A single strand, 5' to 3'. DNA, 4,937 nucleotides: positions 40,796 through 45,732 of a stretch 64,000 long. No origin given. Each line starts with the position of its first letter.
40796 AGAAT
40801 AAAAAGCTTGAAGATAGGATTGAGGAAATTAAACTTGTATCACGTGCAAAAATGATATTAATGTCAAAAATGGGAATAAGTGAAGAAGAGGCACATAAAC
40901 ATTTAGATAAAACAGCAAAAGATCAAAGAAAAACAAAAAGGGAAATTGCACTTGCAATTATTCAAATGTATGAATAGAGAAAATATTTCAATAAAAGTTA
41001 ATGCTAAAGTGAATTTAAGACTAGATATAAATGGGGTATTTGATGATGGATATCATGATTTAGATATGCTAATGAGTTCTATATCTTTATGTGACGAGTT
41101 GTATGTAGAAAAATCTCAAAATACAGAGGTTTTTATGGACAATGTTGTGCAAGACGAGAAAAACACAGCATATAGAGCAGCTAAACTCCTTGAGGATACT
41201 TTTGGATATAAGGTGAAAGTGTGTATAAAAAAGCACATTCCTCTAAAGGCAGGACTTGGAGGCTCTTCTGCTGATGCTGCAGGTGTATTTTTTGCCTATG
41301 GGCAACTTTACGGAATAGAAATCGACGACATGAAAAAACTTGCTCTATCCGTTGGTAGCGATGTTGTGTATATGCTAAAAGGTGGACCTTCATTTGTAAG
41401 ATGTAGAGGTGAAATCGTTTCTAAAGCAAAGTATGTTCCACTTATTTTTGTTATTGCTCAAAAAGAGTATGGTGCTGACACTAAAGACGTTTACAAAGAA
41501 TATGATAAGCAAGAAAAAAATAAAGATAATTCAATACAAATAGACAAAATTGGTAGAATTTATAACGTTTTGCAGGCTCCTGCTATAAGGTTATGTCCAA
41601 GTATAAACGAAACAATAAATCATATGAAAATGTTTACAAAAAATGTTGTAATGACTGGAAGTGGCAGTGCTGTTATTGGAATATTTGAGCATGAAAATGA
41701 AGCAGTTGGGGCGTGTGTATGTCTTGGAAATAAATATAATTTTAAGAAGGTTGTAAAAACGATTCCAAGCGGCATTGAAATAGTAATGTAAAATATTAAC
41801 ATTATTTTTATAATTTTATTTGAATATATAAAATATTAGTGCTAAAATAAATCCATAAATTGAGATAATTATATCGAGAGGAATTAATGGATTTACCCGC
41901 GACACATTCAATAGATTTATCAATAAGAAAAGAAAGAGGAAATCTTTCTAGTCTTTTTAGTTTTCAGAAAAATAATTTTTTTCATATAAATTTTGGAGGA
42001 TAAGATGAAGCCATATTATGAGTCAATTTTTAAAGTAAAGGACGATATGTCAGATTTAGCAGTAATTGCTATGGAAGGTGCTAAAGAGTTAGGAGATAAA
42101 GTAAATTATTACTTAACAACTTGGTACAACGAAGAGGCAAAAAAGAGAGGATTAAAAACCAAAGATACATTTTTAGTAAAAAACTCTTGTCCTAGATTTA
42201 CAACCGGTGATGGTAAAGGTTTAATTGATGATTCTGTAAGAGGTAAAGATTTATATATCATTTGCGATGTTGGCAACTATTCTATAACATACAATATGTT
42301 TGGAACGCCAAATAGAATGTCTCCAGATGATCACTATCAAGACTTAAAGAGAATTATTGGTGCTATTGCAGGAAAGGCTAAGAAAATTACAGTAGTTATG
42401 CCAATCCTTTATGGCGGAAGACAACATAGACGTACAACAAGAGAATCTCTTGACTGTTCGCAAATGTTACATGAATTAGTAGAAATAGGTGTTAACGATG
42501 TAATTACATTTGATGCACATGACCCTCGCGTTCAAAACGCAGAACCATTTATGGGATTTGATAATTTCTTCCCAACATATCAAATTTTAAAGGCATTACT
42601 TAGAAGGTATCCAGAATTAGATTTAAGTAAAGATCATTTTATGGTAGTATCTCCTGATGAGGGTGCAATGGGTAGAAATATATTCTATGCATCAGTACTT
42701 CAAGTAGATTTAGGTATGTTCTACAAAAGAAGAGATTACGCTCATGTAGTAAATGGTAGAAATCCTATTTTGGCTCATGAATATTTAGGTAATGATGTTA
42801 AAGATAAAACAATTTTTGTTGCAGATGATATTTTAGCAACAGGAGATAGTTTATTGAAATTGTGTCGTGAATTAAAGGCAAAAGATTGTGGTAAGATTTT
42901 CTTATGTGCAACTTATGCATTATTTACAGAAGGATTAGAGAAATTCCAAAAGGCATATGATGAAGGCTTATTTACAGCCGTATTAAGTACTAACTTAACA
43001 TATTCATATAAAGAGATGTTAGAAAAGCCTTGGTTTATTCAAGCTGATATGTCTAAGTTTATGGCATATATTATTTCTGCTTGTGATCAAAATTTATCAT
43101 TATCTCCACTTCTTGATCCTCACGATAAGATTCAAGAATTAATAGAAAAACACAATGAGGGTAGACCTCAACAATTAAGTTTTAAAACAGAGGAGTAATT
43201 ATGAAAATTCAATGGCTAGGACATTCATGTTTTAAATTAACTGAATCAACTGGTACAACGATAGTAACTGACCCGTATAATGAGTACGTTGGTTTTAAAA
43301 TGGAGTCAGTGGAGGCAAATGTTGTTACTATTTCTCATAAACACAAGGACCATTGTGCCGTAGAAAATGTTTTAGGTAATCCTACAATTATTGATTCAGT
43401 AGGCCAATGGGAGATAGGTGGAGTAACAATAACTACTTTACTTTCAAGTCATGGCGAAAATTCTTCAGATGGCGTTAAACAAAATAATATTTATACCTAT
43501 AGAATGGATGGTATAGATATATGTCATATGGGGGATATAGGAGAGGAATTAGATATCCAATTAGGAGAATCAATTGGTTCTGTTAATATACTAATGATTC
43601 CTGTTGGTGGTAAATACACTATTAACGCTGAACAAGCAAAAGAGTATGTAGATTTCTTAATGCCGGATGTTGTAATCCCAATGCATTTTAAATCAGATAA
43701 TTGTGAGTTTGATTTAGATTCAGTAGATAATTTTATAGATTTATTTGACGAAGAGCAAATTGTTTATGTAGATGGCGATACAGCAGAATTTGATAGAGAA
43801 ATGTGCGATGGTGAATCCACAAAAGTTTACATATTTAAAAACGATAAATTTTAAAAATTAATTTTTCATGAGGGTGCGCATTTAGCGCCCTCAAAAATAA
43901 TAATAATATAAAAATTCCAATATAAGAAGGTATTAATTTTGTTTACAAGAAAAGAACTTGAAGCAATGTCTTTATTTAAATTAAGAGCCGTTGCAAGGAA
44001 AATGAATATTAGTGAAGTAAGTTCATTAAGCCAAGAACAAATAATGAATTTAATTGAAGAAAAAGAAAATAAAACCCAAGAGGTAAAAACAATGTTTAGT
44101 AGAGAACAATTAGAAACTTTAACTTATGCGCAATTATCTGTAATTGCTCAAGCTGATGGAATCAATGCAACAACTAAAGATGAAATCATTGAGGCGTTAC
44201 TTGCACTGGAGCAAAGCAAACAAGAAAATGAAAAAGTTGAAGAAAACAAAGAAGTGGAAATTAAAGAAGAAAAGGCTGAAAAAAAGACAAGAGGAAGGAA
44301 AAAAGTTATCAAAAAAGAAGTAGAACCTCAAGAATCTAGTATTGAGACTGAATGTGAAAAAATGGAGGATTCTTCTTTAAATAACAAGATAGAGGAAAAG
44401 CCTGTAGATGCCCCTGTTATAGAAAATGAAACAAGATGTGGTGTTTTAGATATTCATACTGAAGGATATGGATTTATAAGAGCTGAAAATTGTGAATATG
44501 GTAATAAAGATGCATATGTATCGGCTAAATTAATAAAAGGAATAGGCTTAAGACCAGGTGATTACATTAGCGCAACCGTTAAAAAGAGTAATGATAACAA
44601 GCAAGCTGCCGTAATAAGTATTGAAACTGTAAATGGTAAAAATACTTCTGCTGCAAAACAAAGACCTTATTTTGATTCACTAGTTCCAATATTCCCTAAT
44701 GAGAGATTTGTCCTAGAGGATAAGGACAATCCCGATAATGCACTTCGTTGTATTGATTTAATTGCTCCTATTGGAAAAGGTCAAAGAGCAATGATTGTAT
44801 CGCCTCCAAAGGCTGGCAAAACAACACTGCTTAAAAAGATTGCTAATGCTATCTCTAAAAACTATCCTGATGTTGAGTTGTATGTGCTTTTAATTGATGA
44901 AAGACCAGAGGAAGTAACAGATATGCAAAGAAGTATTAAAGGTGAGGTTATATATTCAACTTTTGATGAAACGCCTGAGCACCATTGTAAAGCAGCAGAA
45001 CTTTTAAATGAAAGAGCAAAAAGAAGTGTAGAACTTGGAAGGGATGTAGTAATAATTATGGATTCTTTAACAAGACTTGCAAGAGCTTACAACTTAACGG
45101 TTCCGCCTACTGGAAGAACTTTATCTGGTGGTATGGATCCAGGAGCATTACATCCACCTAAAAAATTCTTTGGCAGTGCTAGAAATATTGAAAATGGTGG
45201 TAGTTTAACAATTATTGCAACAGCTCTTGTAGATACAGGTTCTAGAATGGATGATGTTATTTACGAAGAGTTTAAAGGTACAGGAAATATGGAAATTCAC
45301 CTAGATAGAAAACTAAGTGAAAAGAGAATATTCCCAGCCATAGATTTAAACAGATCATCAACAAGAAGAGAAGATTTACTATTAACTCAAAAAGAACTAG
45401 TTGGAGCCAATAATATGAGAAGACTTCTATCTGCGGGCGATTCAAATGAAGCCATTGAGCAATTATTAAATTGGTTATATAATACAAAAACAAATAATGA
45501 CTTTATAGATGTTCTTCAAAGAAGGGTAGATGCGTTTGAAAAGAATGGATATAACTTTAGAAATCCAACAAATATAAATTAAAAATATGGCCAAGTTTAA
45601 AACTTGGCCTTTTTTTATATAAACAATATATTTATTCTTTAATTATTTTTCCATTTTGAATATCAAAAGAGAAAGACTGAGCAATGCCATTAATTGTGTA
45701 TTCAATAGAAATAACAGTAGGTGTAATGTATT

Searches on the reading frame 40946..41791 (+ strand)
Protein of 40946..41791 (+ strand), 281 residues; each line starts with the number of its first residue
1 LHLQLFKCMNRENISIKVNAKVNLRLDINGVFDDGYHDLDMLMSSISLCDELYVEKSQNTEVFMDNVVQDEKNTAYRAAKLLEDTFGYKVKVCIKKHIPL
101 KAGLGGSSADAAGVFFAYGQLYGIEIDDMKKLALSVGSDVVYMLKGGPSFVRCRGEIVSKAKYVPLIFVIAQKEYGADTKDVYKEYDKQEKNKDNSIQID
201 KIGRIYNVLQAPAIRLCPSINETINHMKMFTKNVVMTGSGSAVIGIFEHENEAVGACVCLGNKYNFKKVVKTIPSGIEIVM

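Call 9: search_protein_families(library=pfam, proteins=[window:40946-41791:+])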
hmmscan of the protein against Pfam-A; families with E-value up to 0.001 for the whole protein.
window:40946-41791:+ (281 aa): 3 families
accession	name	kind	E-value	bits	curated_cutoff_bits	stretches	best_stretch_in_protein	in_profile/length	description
PF00288.32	GHMP_kinases_N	-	7.9e-13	48.9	22.3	1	73-146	1-86/87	GHMP kinases N terminal domain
PF08544.19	GHMP_kinases_C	-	3.7e-05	24.5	21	1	206-256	24-75/85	GHMP kinases C terminal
PF22700.2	MVD-like_N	-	0.0002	21.5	27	1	56-130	61-125/157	Diphosphomevalonate decarboxylase-like N-terminal domain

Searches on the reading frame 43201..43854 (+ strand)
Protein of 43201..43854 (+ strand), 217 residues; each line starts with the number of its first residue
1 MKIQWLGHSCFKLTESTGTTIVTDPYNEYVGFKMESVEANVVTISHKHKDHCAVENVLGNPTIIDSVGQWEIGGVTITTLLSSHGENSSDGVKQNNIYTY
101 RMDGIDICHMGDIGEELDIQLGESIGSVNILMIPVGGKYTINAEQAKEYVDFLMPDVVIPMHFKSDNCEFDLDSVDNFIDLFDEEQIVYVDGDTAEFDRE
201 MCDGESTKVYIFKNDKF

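Call 65: search_protein_families(library=pfam, proteins=[window:43201-43854:+], max_evalue=0.00001)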
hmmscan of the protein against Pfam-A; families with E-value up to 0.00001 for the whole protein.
window:43201-43854:+ (217 aa): 2 families
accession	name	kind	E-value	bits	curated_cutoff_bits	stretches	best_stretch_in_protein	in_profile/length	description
PF13483.12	Lactamase_B_3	-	9.4e-50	169.1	24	1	2-162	1-160/160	Beta-lactamase superfamily domain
PF12706.13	Lactamase_B_2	-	3.3e-09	37.1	27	1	63-163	89-200/200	Beta-lactamase superfamily domain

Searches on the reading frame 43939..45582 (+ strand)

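Call 65: search_protein_families(library=pfam, proteins=[window:43939-45582:+], max_evalue=0.00001)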
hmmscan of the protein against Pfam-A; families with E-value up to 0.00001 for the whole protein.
window:43939-45582:+ (547 aa): 2 families
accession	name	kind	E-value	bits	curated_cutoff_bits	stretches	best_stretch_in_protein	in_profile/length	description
PF00006.31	ATP-synt_ab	-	2.5e-24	86.6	29.5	1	269-474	2-212/213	ATP synthase alpha/beta family, nucleotide-binding domain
PF07497.18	Rho_RNA_bind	-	2.2e-19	69.5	27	1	168-235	3-71/73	Rho termination factor, RNA-binding domain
